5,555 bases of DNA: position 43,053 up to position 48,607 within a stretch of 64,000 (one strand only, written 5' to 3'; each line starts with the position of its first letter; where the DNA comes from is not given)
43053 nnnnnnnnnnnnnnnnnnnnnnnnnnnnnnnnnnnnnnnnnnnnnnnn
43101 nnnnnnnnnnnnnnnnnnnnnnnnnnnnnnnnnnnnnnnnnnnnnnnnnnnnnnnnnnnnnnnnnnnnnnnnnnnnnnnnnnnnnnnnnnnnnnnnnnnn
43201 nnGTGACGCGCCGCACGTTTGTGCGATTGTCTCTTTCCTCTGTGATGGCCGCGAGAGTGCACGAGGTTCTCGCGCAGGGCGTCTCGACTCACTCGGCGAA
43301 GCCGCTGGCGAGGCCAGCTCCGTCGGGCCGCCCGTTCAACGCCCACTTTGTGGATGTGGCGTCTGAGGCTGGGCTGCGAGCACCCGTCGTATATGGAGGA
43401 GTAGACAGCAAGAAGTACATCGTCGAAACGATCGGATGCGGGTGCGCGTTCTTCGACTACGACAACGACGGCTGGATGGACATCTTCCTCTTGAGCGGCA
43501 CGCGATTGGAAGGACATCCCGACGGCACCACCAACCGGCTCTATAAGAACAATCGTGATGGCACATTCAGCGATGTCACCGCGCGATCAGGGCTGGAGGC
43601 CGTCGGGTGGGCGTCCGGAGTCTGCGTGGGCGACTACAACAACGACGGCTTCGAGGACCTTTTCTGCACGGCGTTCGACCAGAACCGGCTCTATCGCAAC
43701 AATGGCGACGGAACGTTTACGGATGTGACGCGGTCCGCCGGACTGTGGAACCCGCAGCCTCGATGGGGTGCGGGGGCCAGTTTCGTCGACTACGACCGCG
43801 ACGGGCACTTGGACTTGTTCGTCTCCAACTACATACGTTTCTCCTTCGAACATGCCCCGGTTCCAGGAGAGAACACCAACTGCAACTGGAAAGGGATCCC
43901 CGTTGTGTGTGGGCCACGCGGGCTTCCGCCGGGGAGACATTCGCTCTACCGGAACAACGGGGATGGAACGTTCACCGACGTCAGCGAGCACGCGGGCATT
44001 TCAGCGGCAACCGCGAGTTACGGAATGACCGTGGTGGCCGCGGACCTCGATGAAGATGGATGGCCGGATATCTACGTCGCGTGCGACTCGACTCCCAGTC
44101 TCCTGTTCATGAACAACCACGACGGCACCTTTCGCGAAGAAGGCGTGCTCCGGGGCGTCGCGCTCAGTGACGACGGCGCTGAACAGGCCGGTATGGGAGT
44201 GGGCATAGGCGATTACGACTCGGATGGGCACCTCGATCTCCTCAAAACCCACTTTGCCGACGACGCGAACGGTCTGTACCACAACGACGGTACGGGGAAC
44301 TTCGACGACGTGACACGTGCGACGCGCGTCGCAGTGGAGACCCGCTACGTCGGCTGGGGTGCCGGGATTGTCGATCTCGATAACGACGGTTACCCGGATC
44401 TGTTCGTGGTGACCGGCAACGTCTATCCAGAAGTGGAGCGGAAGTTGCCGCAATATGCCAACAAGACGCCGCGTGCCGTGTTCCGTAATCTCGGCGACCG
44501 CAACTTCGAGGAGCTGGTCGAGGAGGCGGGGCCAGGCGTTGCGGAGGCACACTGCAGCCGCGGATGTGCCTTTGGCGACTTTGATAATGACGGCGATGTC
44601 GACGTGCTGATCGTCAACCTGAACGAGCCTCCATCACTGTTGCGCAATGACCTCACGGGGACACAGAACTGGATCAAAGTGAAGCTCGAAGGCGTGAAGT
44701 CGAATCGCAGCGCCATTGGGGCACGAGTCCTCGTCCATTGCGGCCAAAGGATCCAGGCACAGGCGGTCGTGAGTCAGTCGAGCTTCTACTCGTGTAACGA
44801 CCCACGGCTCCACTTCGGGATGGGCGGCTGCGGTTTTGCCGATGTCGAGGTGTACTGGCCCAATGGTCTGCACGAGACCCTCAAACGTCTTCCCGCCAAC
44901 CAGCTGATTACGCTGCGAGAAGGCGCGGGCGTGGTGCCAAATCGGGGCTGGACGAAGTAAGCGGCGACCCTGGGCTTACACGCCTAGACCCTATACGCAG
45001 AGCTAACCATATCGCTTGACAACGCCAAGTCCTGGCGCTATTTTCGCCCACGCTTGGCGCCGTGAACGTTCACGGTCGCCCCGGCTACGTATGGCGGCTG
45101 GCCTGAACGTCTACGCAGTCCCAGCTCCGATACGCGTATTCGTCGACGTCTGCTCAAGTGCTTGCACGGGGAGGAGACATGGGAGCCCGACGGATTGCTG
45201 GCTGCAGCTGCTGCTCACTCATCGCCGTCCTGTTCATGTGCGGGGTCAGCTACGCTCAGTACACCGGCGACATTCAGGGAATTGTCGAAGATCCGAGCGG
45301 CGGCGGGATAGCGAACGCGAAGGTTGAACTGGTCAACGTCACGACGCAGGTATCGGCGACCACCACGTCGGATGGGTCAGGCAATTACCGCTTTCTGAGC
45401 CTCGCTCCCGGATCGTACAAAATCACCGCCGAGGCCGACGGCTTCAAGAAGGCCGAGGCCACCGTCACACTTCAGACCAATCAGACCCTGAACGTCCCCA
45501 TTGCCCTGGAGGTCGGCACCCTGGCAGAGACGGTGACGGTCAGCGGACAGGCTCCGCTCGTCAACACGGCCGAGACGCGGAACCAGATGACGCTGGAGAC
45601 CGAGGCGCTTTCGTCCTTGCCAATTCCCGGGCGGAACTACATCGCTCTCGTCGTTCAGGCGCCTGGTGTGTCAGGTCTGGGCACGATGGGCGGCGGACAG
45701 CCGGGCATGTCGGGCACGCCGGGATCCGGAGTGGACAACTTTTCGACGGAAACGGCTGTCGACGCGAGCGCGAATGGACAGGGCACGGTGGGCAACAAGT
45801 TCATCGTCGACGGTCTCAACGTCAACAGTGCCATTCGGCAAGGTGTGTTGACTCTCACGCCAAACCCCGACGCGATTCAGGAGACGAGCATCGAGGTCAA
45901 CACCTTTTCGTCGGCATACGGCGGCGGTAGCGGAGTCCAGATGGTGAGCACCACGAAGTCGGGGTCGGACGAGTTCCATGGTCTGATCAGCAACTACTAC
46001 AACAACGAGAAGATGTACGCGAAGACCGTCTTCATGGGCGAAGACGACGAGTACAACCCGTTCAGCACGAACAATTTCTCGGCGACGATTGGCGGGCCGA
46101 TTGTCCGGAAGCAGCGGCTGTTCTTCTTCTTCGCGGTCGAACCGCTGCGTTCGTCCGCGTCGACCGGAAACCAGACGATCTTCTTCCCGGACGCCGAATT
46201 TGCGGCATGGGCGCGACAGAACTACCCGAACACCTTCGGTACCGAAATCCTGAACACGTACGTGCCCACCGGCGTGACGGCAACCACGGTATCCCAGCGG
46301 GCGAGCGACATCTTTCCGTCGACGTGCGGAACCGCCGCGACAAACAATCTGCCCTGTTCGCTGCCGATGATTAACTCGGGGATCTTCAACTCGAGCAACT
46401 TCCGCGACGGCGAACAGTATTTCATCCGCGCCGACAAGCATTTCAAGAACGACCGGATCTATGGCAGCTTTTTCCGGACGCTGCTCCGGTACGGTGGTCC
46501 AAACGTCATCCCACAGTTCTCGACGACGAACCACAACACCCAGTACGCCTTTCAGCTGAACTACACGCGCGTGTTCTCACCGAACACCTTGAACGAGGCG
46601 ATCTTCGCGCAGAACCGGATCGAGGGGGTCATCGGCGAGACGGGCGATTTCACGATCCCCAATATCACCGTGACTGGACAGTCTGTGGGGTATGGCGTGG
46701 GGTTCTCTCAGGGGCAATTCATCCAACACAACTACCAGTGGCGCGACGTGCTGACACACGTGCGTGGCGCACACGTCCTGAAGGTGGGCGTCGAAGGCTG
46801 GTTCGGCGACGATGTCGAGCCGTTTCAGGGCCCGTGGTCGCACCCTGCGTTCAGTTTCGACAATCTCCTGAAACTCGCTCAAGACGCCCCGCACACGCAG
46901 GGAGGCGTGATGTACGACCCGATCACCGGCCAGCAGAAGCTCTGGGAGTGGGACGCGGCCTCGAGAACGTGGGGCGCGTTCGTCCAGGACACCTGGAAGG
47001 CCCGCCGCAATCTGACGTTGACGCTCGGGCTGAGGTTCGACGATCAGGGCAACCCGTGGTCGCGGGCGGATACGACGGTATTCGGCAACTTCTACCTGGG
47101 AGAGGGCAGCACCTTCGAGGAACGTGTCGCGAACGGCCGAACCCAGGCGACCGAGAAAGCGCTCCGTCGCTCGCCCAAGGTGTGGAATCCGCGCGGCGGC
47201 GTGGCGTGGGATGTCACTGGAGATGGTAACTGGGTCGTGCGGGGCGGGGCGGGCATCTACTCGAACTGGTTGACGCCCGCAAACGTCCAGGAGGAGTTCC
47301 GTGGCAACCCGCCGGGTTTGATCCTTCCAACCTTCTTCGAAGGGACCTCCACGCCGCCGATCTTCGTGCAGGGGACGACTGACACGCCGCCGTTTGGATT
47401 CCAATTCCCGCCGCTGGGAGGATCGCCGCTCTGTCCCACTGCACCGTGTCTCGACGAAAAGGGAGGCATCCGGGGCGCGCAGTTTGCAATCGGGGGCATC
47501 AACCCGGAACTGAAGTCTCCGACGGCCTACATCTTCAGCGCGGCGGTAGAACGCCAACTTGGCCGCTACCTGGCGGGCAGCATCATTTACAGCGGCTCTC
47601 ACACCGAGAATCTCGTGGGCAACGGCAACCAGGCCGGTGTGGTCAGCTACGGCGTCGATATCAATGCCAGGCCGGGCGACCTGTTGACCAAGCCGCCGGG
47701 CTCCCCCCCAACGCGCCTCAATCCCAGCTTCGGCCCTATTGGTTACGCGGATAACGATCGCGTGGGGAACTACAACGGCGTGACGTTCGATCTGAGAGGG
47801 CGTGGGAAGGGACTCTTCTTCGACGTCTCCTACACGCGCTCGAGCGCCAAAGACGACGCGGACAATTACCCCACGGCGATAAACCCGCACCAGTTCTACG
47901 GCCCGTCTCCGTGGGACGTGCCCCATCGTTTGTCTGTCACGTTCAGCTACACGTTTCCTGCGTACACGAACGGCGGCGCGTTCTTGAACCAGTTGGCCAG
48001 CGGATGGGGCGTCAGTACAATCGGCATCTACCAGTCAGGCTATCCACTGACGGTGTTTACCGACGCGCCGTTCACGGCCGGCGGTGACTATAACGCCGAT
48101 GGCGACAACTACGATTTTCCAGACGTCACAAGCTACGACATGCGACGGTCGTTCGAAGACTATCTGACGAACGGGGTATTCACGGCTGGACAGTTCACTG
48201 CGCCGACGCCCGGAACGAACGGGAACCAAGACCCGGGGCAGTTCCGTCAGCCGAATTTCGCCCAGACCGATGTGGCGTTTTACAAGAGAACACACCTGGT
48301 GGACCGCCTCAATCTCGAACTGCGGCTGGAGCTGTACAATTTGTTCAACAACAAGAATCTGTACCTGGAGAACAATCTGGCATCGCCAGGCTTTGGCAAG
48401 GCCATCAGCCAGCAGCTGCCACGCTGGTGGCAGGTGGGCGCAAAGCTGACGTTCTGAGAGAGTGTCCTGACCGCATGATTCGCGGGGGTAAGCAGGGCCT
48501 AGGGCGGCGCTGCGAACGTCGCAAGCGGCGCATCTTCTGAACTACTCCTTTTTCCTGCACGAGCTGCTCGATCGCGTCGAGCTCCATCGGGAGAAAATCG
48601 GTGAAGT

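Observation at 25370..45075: A 16-bp palindrome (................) recurs four times at control positions, suggesting a LacI-type regulon over 20 kb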

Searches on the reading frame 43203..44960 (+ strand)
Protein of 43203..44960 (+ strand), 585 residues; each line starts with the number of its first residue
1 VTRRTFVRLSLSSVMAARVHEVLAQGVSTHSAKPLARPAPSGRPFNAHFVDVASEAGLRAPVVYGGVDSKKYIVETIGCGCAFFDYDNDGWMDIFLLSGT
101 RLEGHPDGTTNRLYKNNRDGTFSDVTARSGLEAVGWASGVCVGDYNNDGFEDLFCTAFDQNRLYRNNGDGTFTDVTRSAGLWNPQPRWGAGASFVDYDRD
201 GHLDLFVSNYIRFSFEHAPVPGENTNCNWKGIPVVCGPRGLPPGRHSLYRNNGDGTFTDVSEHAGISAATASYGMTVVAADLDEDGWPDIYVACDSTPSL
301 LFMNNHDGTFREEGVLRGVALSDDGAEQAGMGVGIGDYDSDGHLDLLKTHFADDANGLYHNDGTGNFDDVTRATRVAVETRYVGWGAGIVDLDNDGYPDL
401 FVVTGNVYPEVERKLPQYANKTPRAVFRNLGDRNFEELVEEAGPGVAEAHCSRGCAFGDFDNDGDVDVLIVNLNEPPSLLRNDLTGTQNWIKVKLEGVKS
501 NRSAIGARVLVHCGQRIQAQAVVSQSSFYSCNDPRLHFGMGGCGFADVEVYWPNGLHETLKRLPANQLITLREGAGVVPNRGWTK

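Call 6: search_protein_families(library=pfam, proteins=[window:43203-44960:+])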
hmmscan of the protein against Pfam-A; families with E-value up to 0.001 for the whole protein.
window:43203-44960:+ (585 aa): 3 families
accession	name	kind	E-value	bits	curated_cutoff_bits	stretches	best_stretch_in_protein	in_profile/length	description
PF13517.12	FG-GAP_3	-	1.1e-55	186.5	26.9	6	144-207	1-61/61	FG-GAP-like repeat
PF07593.17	UnbV_ASPIC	-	1.1e-16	60.9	23.4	1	504-570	1-68/68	ASPIC and UnbV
PF01839.29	FG-GAP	-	4e-16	58.9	22.1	0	138-157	3-22/37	FG-GAP repeat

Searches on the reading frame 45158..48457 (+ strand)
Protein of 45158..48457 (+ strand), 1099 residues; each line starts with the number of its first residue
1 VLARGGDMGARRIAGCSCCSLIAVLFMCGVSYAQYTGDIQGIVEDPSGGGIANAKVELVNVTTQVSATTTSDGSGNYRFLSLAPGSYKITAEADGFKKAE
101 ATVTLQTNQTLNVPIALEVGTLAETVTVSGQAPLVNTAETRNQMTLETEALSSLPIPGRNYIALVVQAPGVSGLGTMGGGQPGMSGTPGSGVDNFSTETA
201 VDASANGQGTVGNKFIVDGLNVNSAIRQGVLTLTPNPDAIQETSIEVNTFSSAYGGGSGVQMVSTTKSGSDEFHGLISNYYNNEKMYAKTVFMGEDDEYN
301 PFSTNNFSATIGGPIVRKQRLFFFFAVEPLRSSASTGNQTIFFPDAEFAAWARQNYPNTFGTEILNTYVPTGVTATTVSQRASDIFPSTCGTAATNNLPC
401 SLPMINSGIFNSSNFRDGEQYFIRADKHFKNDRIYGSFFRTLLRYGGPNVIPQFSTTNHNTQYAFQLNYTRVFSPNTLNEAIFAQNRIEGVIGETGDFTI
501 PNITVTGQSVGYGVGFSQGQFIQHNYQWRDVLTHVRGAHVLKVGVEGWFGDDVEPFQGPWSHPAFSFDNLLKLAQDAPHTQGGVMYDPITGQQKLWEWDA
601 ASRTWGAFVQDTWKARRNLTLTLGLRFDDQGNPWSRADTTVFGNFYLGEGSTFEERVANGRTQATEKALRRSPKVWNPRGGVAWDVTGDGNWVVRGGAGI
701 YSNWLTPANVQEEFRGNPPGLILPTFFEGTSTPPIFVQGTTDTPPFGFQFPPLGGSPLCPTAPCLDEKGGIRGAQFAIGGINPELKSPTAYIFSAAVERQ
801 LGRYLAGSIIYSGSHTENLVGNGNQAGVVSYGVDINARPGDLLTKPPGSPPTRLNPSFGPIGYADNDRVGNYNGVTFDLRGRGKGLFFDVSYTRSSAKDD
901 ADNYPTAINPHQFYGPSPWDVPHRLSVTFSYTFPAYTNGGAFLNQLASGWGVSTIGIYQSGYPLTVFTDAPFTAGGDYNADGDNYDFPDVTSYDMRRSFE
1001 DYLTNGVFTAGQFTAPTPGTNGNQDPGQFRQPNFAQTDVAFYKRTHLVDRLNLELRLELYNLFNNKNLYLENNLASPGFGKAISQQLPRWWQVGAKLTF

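Call 6: search_protein_families(library=pfam, proteins=[window:45158-48457:+])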
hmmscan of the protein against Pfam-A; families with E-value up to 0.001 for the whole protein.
window:45158-48457:+ (1099 aa): 6 families
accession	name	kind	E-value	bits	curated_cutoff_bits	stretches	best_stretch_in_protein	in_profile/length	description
PF25183.1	OMP_b-brl_4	-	1.4e-108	364.9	30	1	265-1092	1-838/838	Outer membrane beta barrel domain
PF13620.12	CarboxypepD_reg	-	1.8e-20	73.5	32.3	1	39-118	2-82/82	Carboxypeptidase regulatory-like domain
PF17210.9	SdrD_B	-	6.8e-08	33.1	29.7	1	44-98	17-72/112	SdrD B-like domain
PF13715.12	CarbopepD_reg_2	-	2.3e-07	31.2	32.2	1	49-126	12-86/88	CarboxypepD_reg-like domain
PF08308.17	PEGA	-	8.9e-05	22.8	20.8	1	80-118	30-68/71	PEGA domain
PF02369.22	Big_1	-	0.00075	20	34.9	1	39-104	21-91/93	Bacterial Ig-like domain (group 1)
